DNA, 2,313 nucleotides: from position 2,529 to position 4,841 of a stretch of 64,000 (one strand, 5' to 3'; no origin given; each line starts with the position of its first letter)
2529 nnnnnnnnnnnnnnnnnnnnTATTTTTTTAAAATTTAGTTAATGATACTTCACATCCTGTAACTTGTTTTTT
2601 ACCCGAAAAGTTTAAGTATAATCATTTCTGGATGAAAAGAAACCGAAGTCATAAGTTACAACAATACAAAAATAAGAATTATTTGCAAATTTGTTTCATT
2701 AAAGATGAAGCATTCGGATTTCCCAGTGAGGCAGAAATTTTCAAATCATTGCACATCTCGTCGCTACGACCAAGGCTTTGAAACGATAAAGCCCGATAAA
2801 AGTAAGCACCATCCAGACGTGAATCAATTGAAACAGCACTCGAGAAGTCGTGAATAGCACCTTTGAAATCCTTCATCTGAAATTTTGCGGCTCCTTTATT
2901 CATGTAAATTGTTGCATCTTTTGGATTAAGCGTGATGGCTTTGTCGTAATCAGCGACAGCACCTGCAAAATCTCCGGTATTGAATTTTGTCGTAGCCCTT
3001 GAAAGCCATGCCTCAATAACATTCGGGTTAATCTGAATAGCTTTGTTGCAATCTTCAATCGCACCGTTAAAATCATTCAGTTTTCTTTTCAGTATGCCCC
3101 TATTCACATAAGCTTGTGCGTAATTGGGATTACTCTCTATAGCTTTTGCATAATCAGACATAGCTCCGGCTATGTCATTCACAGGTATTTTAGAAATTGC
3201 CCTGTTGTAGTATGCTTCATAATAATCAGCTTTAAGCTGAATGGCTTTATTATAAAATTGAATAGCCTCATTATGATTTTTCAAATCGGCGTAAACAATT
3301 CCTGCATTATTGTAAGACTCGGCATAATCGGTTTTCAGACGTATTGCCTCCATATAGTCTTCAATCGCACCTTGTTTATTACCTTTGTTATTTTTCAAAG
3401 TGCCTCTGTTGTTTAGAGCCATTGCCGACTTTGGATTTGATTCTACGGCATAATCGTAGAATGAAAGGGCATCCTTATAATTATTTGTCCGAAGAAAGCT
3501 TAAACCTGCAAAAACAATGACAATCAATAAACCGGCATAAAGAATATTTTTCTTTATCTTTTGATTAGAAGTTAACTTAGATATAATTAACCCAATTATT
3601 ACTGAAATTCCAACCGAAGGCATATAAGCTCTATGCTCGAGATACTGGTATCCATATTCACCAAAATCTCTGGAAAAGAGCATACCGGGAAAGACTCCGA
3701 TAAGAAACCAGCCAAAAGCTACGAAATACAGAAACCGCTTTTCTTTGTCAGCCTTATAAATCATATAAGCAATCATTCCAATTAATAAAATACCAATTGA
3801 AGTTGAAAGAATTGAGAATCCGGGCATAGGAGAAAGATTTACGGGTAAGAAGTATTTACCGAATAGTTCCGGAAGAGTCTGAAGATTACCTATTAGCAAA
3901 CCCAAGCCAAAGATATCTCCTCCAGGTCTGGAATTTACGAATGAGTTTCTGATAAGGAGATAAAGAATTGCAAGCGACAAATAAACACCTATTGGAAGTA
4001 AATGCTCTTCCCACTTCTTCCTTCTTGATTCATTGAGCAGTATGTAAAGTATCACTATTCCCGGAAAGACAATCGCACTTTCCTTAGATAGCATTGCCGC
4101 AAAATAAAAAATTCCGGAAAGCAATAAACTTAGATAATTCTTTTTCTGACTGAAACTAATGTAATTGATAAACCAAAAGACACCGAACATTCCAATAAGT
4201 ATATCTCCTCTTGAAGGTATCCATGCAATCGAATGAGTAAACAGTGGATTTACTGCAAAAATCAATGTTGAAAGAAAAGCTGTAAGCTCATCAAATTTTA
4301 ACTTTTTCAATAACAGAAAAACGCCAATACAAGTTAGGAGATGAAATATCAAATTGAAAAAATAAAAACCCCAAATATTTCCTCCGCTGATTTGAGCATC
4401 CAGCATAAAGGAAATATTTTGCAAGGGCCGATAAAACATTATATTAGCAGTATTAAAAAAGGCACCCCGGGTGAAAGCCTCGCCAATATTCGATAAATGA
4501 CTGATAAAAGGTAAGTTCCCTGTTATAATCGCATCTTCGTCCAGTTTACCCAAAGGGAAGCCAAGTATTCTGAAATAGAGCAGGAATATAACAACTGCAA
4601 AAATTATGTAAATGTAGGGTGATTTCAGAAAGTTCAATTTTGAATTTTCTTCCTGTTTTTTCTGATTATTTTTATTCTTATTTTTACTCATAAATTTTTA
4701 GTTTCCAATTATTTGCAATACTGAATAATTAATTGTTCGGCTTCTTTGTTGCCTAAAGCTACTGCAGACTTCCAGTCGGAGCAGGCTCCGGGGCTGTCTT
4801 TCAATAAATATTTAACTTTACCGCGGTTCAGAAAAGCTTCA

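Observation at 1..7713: Operon-like run: T9SS-secreted beta-propeller, then three tandem TMTC/PMT-like GT-C glycosyltransferase-TPR paralogs, then a GT2. This is a candidate protein O-glycosylation module.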

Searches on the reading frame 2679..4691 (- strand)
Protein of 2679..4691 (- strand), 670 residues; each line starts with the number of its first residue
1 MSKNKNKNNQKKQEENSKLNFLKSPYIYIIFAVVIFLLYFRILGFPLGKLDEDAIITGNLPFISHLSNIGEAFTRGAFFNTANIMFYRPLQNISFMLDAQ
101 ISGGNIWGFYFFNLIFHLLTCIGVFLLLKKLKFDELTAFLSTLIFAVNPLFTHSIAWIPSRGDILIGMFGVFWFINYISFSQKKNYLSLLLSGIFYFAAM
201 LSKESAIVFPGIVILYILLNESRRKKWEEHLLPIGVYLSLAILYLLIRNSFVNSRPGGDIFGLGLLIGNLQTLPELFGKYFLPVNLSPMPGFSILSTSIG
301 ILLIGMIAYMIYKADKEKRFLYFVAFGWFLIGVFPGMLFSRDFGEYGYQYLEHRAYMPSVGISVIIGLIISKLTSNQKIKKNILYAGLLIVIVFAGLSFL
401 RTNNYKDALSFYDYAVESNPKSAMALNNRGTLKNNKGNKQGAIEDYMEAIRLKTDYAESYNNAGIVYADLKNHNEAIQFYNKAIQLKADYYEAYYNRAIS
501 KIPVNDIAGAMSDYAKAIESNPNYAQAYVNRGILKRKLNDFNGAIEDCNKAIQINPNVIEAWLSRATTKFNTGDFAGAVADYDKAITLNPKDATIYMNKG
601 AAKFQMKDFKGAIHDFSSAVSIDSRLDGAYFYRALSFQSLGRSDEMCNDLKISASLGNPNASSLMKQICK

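Call 5: search_protein_families(library=pfam, proteins=[window:2679-4691:-], max_evalue=0.01)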
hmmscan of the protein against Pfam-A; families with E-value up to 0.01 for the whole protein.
window:2679-4691:- (670 aa): 22 families
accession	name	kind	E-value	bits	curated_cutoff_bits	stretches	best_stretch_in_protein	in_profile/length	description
PF00515.34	TPR_1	-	1.2e-43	145.6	27.8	5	525-557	1-33/34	Tetratricopeptide repeat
PF13414.12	TPR_11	-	3.1e-34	116.8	26.8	5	572-606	7-41/42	TPR repeat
PF07719.23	TPR_2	-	9e-33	110.1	27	3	525-557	1-33/34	Tetratricopeptide repeat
PF13181.12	TPR_8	-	1.1e-32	109.9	25.7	3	457-489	1-33/34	Tetratricopeptide repeat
PF13431.12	TPR_17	-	1.6e-24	84.5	24.4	2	514-545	2-33/34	Tetratricopeptide repeat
PF13432.12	TPR_16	-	2.2e-21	76.4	32.7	3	396-453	4-61/65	Tetratricopeptide repeat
PF13371.12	TPR_9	-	3.7e-18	65.7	35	2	539-595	9-65/73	Tetratricopeptide repeat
PF13424.12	TPR_12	-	1.1e-17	64.4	30.1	2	423-486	3-74/77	Tetratricopeptide repeat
PF13428.12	TPR_14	-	2.1e-12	46.8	23.5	1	560-600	2-42/44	Tetratricopeptide repeat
PF13374.12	TPR_10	-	3.3e-12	46.4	27.5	1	457-486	2-31/42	Tetratricopeptide repeat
PF14559.12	TPR_19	-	4.7e-10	40.1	25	0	573-613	5-45/68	Tetratricopeptide repeat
PF13174.12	TPR_6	-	5.3e-10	39.7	26.3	0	560-591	1-32/33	Tetratricopeptide repeat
PF13231.12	PMT_2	-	1.4e-09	38.8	26.1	1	99-243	14-154/160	Dolichyl-phosphate-mannose-protein mannosyltransferase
PF01239.28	PPTA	-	4.5e-09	35.9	29.5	0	405-431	1-27/32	Protein prenyltransferase alpha subunit repeat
PF12569.14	NatA_aux_su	-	3e-07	30.2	33.3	1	537-607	204-272/515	N-terminal acetyltransferase A, auxiliary subunit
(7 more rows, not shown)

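Call 11: search_solved_structures(query=window:2679-4691:-, max_evalue=1, show_alignments=0)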
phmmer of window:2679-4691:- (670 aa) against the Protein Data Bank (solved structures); distinct sequences matched with E-value up to 1: 215 (the best 60 are shown).
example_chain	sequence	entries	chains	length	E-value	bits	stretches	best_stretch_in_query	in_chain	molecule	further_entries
9qhb_A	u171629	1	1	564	1.5e-67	231.9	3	399-613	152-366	Engineered tetratricopeptide repeat protein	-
8bu0_A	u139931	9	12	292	3e-43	151.5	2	398-604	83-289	Consensus tetratricopeptide repeat protein | Crystal structure of an 8-repeat consensus TPR superhelix with Zinc. | Monomer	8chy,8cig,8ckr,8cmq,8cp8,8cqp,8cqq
9qhc_A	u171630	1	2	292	2.5e-42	148.5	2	398-604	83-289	Engineered tetratricopeptide repeat protein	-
7ntf_A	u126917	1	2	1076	3.6e-40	141.4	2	408-634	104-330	Isoform 1 of UDP-N-acetylglucosamine--peptide N-acetylglucosaminyltransferase 110 kDa subu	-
7yeh_B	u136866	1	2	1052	3.8e-40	141.3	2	408-630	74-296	UDP-N-acetylglucosamine--peptide N-acetylglucosaminyltransferase 110 kDa subunit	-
7yea_A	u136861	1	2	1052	3.8e-40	141.3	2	408-630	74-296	UDP-N-acetylglucosamine--peptide N-acetylglucosaminyltransferase 110 kDa subunit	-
1w3b_A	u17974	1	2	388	1.9e-31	112.5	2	408-634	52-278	UDP-N-ACETYLGLUCOSAMINE--PEPTIDE N-ACETYLGLUCOSAMINYLTRANSFERASE 110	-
6eou_A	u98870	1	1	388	7.6e-31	110.6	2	408-634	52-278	UDP-N-acetylglucosamine--peptide N-acetylglucosaminyltransferase 110 kDa subunit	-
7y4i_A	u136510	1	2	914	2.7e-29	105.4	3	396-539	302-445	Probable UDP-N-acetylglucosamine--peptide N-acetylglucosaminyltransferase SPINDLY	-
8dtf_A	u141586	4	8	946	3.1e-29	105.2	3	396-539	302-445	Probable UDP-N-acetylglucosamine--peptide N-acetylglucosaminyltransferase SPINDLY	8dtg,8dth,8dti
3fp2_A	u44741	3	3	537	3.5e-17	65.4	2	421-597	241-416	TPR repeat-containing protein YHR117W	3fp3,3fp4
3lca_A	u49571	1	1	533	3.7e-17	65.3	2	421-597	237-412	Protein TOM71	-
9hb4_G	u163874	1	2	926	4.5e-17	65.1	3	506-592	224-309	Sperm-associated antigen 1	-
7obi_A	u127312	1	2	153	9.9e-17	63.9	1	422-562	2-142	CTPR-rv4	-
8ch0_A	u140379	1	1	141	1e-16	63.9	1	457-591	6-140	Consensus tetratricopeptide repeat protein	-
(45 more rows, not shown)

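Call 19: search_protein_families(library=ncbifam, proteins=[window:2679-4691:-], max_evalue=0.001)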
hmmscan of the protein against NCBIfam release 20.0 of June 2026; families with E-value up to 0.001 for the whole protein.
window:2679-4691:- (670 aa): 19 families
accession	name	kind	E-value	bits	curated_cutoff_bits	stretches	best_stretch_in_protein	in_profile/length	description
TIGR00990.1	3a0801s09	subfamily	2.9e-39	135.2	757.25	4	417-541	325-449/615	mitochondrial import receptor subunit TOM70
TIGR02917.1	PEP_TPR_lipo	equivalog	9.6e-23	80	312.2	2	455-630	123-299/899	XrtA/PEP-CTERM system TPR-repeat protein PrsT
NF040959.1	MamA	equivalog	1.3e-22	80.3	200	3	395-487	111-203/204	magnetosome protein MamA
NF008391.2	PRK11189.1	equivalog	2.3e-18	66.7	250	2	425-500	67-142/297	lipoprotein NlpI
TIGR02521.1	type_IV_pilW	equivalog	7.3e-18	65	154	2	525-621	31-127/234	type IV pilus biogenesis/stability protein PilW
TIGR02552.1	LcrH_SycD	equivalog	3e-15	56.1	104.8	1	549-660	8-119/136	SycD/LcrH family type III secretion system chaperone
NF033762.1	social_mot_Tgl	equivalog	4.2e-15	55.8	225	2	492-650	32-193/252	social motility TPR repeat lipoprotein Tgl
NF033758.1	gliding_GltE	equivalog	2.4e-13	49.8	225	1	505-608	236-339/411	adventurous gliding motility TPR repeat lipoprotein GltE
NF033920.0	C39_PA2778_fam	equivalog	1.2e-10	41.2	150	1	398-487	165-254/255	PA2778 family cysteine peptidase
NF002725.1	PRK02603.1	equivalog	1.4e-09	38.2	143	1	434-499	46-114/173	photosystem I assembly protein Ycf3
NF047558.1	TPR_END_plus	domain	7.7e-08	32.2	32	0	460-492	2-34/56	TPR end-of-group domain-containing protein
TIGR04510.1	mod_pep_cyc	subfamily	1.2e-06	27.3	400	0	398-525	407-535/814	putative peptide modification system cyclase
NF047371.1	FlcA_CTERM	equivalog_domain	1.6e-06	26.9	300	0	570-621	450-501/646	periplasmic flagellar collar protein FlcA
NF007302.0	PRK09782.1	equivalog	1.8e-06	26.2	1223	0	539-602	593-655/990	phage receptor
NF008757.0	PRK11788.1-5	equivalog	8e-06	25.2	363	0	522-590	177-245/388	lipopolysaccharide assembly protein LapB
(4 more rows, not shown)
